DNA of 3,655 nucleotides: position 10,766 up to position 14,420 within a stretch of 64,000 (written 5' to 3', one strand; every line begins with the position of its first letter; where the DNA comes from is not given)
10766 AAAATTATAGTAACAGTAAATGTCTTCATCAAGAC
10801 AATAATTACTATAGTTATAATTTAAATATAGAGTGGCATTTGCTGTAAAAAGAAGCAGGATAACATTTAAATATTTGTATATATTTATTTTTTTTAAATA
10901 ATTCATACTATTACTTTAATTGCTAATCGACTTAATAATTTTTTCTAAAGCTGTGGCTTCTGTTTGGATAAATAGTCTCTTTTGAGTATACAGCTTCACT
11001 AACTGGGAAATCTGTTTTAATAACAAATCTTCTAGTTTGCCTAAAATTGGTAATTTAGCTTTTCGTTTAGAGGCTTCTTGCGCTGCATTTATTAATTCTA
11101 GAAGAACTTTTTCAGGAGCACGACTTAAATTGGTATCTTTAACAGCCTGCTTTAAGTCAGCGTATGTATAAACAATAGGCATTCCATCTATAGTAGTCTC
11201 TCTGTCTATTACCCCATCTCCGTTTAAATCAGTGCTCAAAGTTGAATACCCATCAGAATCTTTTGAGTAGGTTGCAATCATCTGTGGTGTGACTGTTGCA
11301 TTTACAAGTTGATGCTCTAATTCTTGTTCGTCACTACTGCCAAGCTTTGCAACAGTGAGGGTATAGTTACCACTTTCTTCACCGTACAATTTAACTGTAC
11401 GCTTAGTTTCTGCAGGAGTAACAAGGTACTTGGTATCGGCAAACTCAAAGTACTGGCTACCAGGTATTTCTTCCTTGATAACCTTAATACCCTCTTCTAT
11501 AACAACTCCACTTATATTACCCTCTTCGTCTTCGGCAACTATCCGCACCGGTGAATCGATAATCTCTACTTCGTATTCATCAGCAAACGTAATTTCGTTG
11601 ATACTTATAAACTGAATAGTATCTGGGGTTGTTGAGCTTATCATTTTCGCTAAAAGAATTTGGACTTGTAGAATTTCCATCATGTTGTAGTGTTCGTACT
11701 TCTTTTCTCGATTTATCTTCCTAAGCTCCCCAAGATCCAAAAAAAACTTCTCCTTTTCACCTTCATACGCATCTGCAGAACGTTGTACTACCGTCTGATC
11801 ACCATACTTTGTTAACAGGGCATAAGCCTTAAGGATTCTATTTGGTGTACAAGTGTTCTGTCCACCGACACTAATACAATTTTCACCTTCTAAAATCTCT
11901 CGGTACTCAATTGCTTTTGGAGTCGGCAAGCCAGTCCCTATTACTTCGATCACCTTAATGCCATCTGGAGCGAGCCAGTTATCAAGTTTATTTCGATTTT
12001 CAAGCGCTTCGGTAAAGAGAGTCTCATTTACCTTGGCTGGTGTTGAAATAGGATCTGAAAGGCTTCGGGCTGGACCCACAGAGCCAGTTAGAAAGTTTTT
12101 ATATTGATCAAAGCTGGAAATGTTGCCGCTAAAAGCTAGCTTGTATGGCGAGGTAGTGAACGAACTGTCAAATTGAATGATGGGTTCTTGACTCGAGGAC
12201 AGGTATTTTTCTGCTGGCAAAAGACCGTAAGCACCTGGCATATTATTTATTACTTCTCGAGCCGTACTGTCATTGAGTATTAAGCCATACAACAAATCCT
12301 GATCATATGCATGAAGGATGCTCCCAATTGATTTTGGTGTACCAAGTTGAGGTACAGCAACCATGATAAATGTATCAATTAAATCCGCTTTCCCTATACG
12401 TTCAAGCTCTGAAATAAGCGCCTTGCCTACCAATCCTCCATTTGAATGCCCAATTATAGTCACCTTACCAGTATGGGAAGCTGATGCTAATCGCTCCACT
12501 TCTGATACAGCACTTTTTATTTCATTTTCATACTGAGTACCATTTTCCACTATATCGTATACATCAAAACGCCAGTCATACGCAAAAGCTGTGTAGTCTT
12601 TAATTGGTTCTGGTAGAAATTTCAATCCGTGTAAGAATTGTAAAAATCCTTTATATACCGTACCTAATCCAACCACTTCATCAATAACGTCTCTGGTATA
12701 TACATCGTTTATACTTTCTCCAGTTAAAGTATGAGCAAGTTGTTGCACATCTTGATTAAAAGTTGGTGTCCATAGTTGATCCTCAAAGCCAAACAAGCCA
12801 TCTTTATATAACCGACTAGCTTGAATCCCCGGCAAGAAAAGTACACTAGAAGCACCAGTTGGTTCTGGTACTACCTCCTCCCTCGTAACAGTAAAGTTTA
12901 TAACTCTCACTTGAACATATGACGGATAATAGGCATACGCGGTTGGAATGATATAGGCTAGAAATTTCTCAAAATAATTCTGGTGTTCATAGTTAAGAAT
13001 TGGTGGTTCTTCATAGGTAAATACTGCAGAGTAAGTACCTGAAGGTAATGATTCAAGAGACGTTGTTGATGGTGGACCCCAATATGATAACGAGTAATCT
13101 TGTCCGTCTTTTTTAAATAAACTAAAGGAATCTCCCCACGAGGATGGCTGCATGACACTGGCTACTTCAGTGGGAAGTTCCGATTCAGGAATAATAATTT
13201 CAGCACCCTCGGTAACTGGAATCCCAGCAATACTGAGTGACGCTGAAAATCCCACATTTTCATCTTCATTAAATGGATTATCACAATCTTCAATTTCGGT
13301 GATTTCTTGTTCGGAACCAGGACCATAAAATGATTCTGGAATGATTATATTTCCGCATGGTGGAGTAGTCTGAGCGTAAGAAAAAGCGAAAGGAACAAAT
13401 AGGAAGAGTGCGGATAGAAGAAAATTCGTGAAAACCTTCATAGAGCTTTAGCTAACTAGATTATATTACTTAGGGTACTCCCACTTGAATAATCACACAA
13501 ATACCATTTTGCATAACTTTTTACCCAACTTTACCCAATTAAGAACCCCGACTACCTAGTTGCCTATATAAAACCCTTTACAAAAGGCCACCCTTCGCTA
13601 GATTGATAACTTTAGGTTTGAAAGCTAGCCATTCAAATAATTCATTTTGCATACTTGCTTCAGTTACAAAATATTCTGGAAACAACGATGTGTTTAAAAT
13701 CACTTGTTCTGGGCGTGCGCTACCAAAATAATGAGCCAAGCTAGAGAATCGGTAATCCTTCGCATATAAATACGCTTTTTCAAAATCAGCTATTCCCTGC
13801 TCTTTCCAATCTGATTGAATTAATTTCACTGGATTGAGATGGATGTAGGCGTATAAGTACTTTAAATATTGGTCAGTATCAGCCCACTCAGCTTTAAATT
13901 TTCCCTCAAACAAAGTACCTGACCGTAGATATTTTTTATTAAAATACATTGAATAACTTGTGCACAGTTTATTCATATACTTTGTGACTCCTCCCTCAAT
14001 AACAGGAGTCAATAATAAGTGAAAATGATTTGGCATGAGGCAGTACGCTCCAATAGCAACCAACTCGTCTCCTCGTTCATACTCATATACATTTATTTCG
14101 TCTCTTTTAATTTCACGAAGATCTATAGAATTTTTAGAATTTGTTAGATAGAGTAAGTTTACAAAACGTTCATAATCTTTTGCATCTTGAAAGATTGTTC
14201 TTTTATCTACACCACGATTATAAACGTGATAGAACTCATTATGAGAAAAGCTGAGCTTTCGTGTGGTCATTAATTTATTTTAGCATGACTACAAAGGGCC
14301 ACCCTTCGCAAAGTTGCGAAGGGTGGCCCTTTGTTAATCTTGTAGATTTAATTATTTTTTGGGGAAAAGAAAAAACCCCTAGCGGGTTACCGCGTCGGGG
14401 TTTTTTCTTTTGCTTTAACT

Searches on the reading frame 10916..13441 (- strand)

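Call 81: search_protein_families(library=pfam, proteins=[window:10916-13441:-], max_evalue=0.001)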
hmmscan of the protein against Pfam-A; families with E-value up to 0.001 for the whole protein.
window:10916-13441:- (841 aa): 2 families
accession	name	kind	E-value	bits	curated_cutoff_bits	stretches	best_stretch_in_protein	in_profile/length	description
PF02450.21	LCAT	-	5.5e-15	55.9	21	1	282-558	86-358/392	Lecithin:cholesterol acyltransferase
PF24096.1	DUF7379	-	0.0003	21.3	33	1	318-369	61-116/191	Domain of unknown function (DUF7379)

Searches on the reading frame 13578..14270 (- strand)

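Call 81: search_protein_families(library=pfam, proteins=[window:13578-14270:-], max_evalue=0.001)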
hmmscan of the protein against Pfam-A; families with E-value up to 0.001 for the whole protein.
window:13578-14270:- (230 aa): 1 family
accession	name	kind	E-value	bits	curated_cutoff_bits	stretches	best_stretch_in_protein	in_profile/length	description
PF01797.21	Y1_Tnp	-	2.9e-08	34.3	23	1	70-144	40-119/121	Transposase IS200 like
